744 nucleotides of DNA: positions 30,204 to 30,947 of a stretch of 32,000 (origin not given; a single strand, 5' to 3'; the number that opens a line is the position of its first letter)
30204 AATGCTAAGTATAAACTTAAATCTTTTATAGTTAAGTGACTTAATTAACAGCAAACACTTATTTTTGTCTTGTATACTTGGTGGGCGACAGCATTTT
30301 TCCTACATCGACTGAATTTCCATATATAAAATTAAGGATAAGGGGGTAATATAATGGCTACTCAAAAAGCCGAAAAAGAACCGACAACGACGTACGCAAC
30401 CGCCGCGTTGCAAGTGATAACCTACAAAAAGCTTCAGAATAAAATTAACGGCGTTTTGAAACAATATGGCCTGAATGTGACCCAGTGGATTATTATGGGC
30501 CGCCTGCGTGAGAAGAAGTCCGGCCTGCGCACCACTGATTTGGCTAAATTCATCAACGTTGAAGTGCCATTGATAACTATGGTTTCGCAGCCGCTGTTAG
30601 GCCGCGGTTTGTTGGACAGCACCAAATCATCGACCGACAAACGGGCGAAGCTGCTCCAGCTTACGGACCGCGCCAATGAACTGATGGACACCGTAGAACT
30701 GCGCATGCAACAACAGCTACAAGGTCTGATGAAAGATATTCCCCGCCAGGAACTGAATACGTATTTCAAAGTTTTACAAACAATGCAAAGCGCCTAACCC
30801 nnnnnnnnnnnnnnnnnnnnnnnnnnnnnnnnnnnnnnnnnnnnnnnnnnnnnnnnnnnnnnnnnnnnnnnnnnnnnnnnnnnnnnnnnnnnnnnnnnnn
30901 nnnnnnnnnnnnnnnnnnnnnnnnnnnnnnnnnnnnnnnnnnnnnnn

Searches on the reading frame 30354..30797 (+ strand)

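Call 59: search_protein_families(library=pfam, proteins=[window:30354-30797:+], max_evalue=0.001)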
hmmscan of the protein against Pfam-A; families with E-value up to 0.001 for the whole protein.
window:30354-30797:+ (147 aa): 2 families
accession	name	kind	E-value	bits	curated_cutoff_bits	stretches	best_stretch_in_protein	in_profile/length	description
PF01047.28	MarR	-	1.7e-08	34.7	24.6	1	40-98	1-58/59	MarR family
PF22381.2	Staph_reg_Sar_Rot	-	1.5e-05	25.5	27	1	33-113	5-84/85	Transcriptional regulator SarA/Rot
